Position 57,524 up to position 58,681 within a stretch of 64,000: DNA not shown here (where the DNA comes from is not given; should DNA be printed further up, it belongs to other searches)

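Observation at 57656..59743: Tandem pair of diverged His/Met-rich lipoproteins split by a strong terminator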

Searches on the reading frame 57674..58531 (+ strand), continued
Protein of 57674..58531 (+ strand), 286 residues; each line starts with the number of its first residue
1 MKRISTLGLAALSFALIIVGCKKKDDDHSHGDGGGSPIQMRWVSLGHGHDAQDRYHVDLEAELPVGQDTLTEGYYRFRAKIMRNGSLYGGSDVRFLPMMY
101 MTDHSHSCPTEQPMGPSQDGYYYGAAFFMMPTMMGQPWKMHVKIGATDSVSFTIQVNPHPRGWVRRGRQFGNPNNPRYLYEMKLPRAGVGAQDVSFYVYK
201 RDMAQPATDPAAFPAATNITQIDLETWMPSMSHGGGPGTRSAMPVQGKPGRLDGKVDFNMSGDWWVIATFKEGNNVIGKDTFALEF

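Call 34: list_cluster_members(proteins=[P0075, P0076, P0077, P0078, P0080, P0083, P0089, P0100, P0142, P0191])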
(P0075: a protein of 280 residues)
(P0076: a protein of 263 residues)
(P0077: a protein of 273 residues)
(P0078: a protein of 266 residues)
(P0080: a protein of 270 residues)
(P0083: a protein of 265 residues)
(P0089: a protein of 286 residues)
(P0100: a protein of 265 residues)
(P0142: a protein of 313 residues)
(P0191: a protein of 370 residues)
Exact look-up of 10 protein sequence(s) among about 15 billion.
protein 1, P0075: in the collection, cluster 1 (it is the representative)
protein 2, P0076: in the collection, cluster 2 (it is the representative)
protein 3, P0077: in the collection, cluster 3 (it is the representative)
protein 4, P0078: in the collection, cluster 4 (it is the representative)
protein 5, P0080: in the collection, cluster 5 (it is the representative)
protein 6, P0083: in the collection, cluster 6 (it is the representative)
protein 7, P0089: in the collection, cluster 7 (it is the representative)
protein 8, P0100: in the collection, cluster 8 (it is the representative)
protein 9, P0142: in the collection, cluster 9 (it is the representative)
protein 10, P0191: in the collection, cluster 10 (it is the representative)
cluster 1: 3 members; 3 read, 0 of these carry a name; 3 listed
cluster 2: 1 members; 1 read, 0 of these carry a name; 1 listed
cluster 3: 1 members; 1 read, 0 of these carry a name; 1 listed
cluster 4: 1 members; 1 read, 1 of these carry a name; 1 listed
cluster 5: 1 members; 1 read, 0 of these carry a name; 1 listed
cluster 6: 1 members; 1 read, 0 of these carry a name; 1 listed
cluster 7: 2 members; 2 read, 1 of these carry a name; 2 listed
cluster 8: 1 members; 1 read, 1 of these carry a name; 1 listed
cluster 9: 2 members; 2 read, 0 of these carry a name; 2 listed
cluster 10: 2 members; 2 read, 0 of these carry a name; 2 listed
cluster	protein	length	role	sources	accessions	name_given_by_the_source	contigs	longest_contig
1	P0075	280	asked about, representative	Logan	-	-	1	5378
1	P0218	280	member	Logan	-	-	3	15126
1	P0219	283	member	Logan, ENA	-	-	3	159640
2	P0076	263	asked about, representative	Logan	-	-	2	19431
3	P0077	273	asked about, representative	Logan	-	-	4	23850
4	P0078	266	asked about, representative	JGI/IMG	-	hypothetical protein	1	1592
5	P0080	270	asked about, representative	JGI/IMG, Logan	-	-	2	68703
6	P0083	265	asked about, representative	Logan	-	-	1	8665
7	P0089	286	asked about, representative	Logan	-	-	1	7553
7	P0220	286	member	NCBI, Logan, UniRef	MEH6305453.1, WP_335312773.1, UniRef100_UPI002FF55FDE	FixH family protein [Olivibacter sp. CPCC 100613] | FixH family protein n=1 Tax=Olivibacter sp. CPCC 100613 TaxID=3079931 RepID=UPI002FF55FDE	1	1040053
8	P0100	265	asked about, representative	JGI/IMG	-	hypothetical protein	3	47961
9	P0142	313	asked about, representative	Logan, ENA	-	-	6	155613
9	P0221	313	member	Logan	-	-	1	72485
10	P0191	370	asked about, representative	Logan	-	-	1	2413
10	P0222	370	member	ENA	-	-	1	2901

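Call 48: find_related_loci(query=A1, collection=genome_contigs, flank=8000)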
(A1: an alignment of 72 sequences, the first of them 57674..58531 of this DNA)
Query A1 (286 aa) in genome_contigs; peptide patterns used: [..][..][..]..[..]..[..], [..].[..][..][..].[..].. (x = any residue, [..] = any of these).
47 stretches matched a pattern; 12 encode a relative of the query (tblastn E <= 1e-3); 12 distinct loci.
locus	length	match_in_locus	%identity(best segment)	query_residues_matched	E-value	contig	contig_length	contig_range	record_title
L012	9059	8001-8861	79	1-286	2e-151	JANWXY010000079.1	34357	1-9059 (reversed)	MAG: Bacteroidia bacterium isolate SKYG57 k141_170877, whole genome shotgun sequence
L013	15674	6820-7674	71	5-286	1e-138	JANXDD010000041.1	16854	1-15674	MAG: Bacteroidia bacterium isolate SKYB95 NODE_41_length_16854_cov_4.470585, whole genome shotgun sequence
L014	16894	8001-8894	63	2-285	2e-122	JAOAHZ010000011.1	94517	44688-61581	MAG: Bacteroidia bacterium isolate SKW77 NODE_9_length_94517_cov_14.801006, whole genome shotgun sequence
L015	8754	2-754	72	45-286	8e-121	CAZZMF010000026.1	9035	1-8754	MAG TPA_asm: uncultured Sphingobacteriaceae bacterium isolate binchicken_co170_15 genome assembly, contig: NODE_2408_len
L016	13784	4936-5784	64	6-286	3e-120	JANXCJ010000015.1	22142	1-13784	MAG: Bacteroidia bacterium isolate SKYB7 NODE_15_length_22142_cov_3.547609, whole genome shotgun sequence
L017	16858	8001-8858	61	1-286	8e-115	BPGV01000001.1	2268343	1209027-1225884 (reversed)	MAG: Bacteroidia bacterium KatS3mg025 DNA, contig_684, whole genome shotgun sequence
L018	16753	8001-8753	65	38-286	5e-114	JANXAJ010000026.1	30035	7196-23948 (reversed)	MAG: Bacteroidia bacterium isolate SKYB116 NODE_26_length_30035_cov_6.777488, whole genome shotgun sequence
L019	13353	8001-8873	54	1-286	4e-97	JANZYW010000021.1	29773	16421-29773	MAG: Bacteroidia bacterium isolate SKW103 NODE_21_length_29773_cov_5.638874, whole genome shotgun sequence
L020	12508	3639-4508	46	1-286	3e-78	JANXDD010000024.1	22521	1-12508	MAG: Bacteroidia bacterium isolate SKYB95 NODE_24_length_22521_cov_4.629344, whole genome shotgun sequence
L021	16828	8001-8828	46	1-286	4e-73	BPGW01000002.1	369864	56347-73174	MAG: Bacteroidia bacterium KatS3mg026 DNA, contig_15024, whole genome shotgun sequence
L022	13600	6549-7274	45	42-286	1e-68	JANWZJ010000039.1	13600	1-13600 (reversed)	MAG: Bacteroidia bacterium isolate SKYG92 NODE_39_length_13600_cov_4.591067, whole genome shotgun sequence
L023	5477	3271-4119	41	7-286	3e-56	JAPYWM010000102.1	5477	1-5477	MAG: Sphingobacterium sp. isolate RSWP8 scaffold_3004_c1, whole genome shotgun sequence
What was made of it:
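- Tried and rejected: With A1 it returned only 12 genome loci (call 48).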

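Call 55: find_homologous_proteins(query=A2, max_evalue=1e-10)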
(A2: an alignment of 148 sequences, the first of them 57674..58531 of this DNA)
Query A2 (148 sequences) (286 aa, profile of the alignment): 96 proteins with E <= 1e-10 among 5814 candidates.
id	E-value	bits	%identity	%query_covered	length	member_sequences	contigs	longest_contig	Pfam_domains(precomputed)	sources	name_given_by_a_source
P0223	5.0e-92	326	29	85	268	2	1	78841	PF13115.12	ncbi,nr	ncbi:FixH family protein [Pontibacter mangrovi]|nr:FixH family protein [Pontibacter mangrovi]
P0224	3.5e-89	317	26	96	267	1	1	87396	PF13115.12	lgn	-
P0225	1.7e-87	312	22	99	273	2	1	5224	PF13115.12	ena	-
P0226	1.1e-86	309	27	68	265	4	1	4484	PF13115.12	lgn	-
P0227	4.3e-86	307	23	99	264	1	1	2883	PF13115.12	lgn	-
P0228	1.2e-85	306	29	90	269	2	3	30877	PF13115.12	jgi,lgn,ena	-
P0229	2.4e-85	305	26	96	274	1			PF13115.12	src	-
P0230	8.8e-85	303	26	96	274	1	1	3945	PF13115.12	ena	-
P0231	2.0e-84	301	28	77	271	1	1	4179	PF13115.12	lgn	-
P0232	2.2e-84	301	29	96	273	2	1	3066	PF13115.12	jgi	-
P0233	1.8e-83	298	25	100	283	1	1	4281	PF13115.12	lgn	-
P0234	2.8e-83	298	26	93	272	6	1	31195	PF13115.12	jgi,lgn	jgi:hypothetical protein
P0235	3.2e-83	298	26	64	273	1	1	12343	PF13115.12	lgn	-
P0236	3.7e-82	294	28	72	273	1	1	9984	PF13115.12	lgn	-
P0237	4.2e-82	294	23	99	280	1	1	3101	PF13115.12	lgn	-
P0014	6.1e-82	293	55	93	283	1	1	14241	PF13115.12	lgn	-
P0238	1.2e-81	292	27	97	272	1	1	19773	PF13115.12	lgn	-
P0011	1.7e-81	292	58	86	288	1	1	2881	PF13115.12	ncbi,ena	-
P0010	2.3e-81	291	58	93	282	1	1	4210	PF13115.12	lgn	-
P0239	2.9e-81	291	23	100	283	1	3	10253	PF13115.12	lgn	-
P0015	7.1e-81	290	56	93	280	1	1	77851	PF13115.12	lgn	-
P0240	2.5e-80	288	29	75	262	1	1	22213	PF13115.12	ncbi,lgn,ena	-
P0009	2.9e-80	288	61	100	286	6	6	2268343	PF13115.12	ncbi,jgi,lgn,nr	ncbi:MAG: FixH family protein [Bacteroidia bacterium]|jgi:hypothetical protein|nr:FixH family protei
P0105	4.1e-80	287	31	77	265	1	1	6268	PF13115.12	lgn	-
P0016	2.5e-79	285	54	100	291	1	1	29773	PF13115.12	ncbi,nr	ncbi:MAG: FixH family protein [Bacteroidia bacterium]|nr:FixH family protein [Bacteroidia bacterium]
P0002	3.1e-79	284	79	100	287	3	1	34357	PF13115.12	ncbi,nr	ncbi:MAG: FixH family protein [Bacteroidia bacterium]|nr:FixH family protein [Bacteroidia bacterium]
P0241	4.5e-79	284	26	74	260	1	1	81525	PF13115.12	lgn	-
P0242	8.0e-79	283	27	66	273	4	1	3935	PF13115.12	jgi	-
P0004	9.2e-79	283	71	100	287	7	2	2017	PF13115.12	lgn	-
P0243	1.5e-78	282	22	75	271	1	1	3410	PF13115.12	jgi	jgi:hypothetical protein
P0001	2.9e-78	281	100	100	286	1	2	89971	PF13115.12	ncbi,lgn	ncbi:MAG: hypothetical protein ABDH66_06140 [Bacteroidia bacterium]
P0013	1.2e-76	276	59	90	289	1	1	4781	PF13115.12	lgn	-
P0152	1.6e-76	276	25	91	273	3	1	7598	PF13115.12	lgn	-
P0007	2.0e-76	275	64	98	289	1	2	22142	PF13115.12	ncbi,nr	ncbi:MAG: FixH family protein [Bacteroidia bacterium]|nr:FixH family protein [Bacteroidia bacterium]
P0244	2.9e-76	275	31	66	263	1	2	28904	PF13115.12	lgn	-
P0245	1.3e-75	273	28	76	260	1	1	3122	PF13115.12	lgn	-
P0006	1.3e-75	273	63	99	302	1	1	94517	PF13115.12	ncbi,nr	ncbi:MAG: FixH family protein [Bacteroidia bacterium]|nr:FixH family protein [Bacteroidia bacterium]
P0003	5.1e-75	271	73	98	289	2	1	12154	PF13115.12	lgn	-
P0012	9.7e-75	270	55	100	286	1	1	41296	PF13115.12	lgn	-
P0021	5.9e-71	257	43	98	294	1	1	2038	PF13115.12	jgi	-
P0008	7.0e-71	257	65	87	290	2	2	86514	-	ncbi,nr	ncbi:MAG: hypothetical protein RMK19_05440 [Bacteroidia bacterium]|nr:FixH family protein [Bacteroid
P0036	2.8e-70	255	42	98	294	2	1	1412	PF13115.12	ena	-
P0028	1.3e-69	253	42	98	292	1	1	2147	PF13115.12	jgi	-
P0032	2.0e-69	252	42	98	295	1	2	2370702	PF13115.12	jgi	jgi:hypothetical protein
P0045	2.2e-69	252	42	98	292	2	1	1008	PF13115.12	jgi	-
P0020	3.1e-69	252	43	98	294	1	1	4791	PF13115.12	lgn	-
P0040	3.9e-69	251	42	98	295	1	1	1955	PF13115.12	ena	-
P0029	4.8e-69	251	42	98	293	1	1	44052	PF13115.12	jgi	jgi:hypothetical protein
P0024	6.1e-69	251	43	100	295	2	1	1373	PF13115.12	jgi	-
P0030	6.5e-69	251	42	96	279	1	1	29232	PF13115.12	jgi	jgi:hypothetical protein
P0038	7.6e-69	250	42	98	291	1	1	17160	PF13115.12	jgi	-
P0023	7.6e-69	250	43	100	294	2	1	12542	PF13115.12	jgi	jgi:hypothetical protein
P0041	2.0e-68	249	41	98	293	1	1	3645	PF13115.12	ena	-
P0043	2.0e-68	249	42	98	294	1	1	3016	PF13115.12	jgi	jgi:hypothetical protein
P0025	2.2e-68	249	42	98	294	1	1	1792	PF13115.12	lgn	-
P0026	2.9e-68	248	43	100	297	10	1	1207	PF13115.12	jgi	jgi:hypothetical protein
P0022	3.5e-68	248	44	85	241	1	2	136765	PF13115.12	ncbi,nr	ncbi:MAG: FixH family protein [Bacteroidia bacterium]|nr:FixH family protein [Bacteroidia bacterium]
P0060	5.3e-68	248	41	100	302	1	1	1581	PF13115.12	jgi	-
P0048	2.1e-67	246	41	98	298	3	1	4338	PF13115.12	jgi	-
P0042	2.4e-67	245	42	94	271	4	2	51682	PF13115.12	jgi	jgi:hypothetical protein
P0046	3.1e-67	245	41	98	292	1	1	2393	PF13115.12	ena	-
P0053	5.2e-67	244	41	98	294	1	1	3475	PF13115.12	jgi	-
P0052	5.9e-67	244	42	98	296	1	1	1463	PF13115.12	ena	-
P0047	9.7e-67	243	42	98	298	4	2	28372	PF13115.12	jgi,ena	-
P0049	1.3e-66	243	41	98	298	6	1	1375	PF13115.12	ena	-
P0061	1.9e-66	243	40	98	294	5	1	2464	PF13115.12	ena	-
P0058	3.9e-66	241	41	100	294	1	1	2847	PF13115.12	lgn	-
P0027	4.6e-66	241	43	98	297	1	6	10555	PF13115.12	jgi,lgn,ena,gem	-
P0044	4.6e-66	241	42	100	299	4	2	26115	PF13115.12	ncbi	-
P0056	4.9e-66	241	41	98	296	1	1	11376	PF13115.12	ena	-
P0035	7.5e-66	241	42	98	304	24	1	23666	PF13115.12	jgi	jgi:hypothetical protein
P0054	8.8e-66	240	42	100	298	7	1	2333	PF13115.12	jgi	-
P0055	1.3e-65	240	40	98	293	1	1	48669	PF13115.12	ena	-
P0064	1.4e-65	240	40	100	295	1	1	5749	PF13115.12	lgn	-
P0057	1.4e-65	240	40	98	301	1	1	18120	PF13115.12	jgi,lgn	-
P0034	2.1e-65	239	43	98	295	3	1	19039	PF13115.12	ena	-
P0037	2.3e-65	239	42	98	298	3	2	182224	PF13115.12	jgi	jgi:hypothetical protein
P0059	4.5e-65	238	42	98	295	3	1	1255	PF13115.12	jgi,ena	-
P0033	5.2e-65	238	43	100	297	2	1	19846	PF13115.12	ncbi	-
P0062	8.7e-65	237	41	94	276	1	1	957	PF13115.12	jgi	jgi:hypothetical protein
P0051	1.4e-64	236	41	98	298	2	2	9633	PF13115.12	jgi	jgi:hypothetical protein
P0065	1.8e-64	236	41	96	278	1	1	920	PF13115.12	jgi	-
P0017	2.8e-64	235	61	79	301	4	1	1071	PF13115.12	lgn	-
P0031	3.7e-63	232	43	100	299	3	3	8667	PF13115.12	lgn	-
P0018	6.5e-63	231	46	100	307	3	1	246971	PF13115.12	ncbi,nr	ncbi:MAG: hypothetical protein N2253_01395 [Bacteroidia bacterium]|nr:hypothetical protein [Bacteroi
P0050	8.8e-63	230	42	94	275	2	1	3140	PF13115.12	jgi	jgi:hypothetical protein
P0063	1.4e-62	230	41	96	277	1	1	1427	PF13115.12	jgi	jgi:hypothetical protein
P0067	5.2e-61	225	39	98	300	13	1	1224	PF13115.12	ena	-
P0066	8.8e-60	221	41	98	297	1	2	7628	PF13115.12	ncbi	-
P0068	2.4e-58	216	41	85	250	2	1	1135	PF13115.12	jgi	jgi:hypothetical protein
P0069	1.9e-55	206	38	98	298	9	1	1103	PF13115.12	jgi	-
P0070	6.6e-54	201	40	77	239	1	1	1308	PF13115.12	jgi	jgi:hypothetical protein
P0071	8.3e-48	181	41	66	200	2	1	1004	PF13115.12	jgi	jgi:hypothetical protein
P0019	2.7e-47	180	45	95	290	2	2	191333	-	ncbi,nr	ncbi:MAG: hypothetical protein N2200_09290 [Bacteroidia bacterium]|nr:hypothetical protein [Bacteroi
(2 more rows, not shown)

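Call 56: find_encoding_contigs(protein=P0223, flank=7000, max_places=1)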
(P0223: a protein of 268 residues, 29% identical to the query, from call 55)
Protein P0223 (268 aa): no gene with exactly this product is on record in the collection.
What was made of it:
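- Tried and rejected: The P0223 (Pontibacter) context look-up found nothing (call 56).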

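Call 57: find_encoding_contigs(protein=P0224, flank=7000, max_places=1)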
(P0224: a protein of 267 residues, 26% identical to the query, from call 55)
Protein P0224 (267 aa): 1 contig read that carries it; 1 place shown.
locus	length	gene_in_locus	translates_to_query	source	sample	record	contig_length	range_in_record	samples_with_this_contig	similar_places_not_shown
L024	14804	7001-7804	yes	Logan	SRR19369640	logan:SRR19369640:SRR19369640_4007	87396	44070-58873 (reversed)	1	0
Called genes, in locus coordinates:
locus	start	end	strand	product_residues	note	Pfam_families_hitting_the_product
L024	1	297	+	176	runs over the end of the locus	-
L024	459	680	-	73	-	-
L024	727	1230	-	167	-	PF02464:CinA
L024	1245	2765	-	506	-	PF00890:FAD_binding_2 (weak), PF01266:DAO, PF01494:FAD_binding_3 (weak), PF13450:NAD_binding_8 (faint), PF00355:Rieske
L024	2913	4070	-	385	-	PF08240:ADH_N, PF00107:ADH_zinc_N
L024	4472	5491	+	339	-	PF13524:Glyco_trans_1_2, PF13692:Glyco_trans_1_4, PF00534:Glycos_transf_1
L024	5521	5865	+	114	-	PF13439:Glyco_transf_4 (weak), PF13579:Glyco_trans_4_4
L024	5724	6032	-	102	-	-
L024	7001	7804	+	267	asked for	PF13115:YtkA (weak)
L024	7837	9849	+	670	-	PF07715:Plug, PF00593:TonB_dep_Rec_b-barrel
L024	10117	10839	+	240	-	PF05673:DUF815 (faint), PF20720:nSTAND3 (weak), PF00004:AAA, PF05729:NACHT (faint), PF07728:AAA_5 (weak), PF13173:AAA_14 (weak)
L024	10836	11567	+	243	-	PF01168:Ala_racemase_N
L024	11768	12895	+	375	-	PF00890:FAD_binding_2, PF01266:DAO, PF01494:FAD_binding_3, PF04820:Trp_halogenase (faint), PF05834:Lycopene_cycl (weak), PF07992:Pyr_redox_2 (faint), PF12831:FAD_oxidored (weak), PF13450:NAD_binding_8 (weak)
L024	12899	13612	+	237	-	PF13847:Methyltransf_31, PF08241:Methyltransf_11, PF08242:Methyltransf_12, PF13649:Methyltransf_25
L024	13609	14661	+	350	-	PF00195:Chal_sti_synt_N, PF08392:FAE1_CUT1_RppA, PF08545:ACP_syn_III, PF02797:Chal_sti_synt_C, PF08541:ACP_syn_III_C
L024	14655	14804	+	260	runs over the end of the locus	PF00106:adh_short, PF08659:KR (weak), PF13561:adh_short_C2, PF12241:Enoyl_reductase (faint)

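Call 58: find_encoding_contigs(protein=P0241, flank=7000, max_places=1)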
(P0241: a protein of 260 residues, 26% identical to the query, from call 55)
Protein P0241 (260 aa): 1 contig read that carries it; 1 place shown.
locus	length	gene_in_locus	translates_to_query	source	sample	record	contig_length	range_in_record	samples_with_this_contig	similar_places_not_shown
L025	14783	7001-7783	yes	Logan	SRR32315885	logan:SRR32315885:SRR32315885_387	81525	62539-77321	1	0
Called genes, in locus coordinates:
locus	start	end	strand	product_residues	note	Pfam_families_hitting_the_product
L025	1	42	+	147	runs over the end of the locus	PF05573:NosL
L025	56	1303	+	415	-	PF07602:DUF1565 (faint), PF22842:Pel9A-like_beta_helix, PF05048:NosD (weak), PF13229:Beta_helix, PF05048:NosD, PF13229:Beta_helix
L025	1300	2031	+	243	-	PF02463:SMC_N (faint), PF00005:ABC_tran, PF13304:AAA_21 (weak)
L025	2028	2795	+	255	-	PF12679:ABC2_membrane_2 (faint)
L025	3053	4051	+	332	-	PF10006:DUF2249, PF04405:ScdA_N, PF01814:Hemerythrin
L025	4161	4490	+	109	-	PF01883:FeS_assembly_P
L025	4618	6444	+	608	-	-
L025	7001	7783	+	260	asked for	PF13115:YtkA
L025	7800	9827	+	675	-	PF07715:Plug, PF00593:TonB_dep_Rec_b-barrel, PF14905:OMP_b-brl_3 (faint)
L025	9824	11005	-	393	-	PF07690:MFS_1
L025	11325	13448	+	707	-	PF03477:ATP-cone, PF13597:NRDD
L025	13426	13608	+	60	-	PF13597:NRDD (weak)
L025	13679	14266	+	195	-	PF04055:Radical_SAM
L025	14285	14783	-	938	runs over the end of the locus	PF25596:CPSase_L_D1, PF02786:CPSase_L_D2, PF07478:Dala_Dala_lig_C (weak), PF02787:CPSase_L_D3, PF25596:CPSase_L_D1, PF02786:CPSase_L_D2, PF02222:ATP-grasp, PF07478:Dala_Dala_lig_C, +5 more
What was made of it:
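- One wider-family locus adjoins nosLDFY (call 58).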

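Call 60: find_related_loci(query=A3, collection=metagenome_contigs, flank=6000)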
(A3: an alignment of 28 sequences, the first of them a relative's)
Query A3 (267 aa) in metagenome_contigs; peptide patterns used: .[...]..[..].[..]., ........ (x = any residue, [..] = any of these).
585 stretches matched a pattern; 424 encode a relative of the query (tblastn E <= 1e-3); the best 80 are kept; 80 distinct loci.
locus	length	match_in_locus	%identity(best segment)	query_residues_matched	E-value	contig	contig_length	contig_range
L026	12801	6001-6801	67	1-267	9e-126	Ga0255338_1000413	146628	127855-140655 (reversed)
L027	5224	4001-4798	59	9-267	8e-102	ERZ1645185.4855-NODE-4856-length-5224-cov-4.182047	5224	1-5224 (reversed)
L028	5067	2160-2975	52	1-267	4e-96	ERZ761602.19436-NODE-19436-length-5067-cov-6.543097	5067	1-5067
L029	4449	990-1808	54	1-267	3e-94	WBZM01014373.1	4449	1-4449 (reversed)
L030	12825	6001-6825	55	1-267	2e-93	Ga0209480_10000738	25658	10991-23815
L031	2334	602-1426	55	1-267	6e-97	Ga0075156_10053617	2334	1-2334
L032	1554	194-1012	53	1-267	2e-98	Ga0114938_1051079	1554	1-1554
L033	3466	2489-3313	53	1-267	2e-93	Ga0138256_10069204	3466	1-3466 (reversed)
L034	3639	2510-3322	53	1-267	4e-92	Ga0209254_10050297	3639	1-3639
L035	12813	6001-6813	54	1-267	1e-90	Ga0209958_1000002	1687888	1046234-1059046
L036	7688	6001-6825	54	1-267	7e-91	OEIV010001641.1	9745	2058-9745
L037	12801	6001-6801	51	2-267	2e-90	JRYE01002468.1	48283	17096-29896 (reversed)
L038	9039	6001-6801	54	7-267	2e-90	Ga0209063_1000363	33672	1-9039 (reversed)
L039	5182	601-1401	51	2-267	2e-90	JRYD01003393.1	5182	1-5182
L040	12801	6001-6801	51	2-267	3e-90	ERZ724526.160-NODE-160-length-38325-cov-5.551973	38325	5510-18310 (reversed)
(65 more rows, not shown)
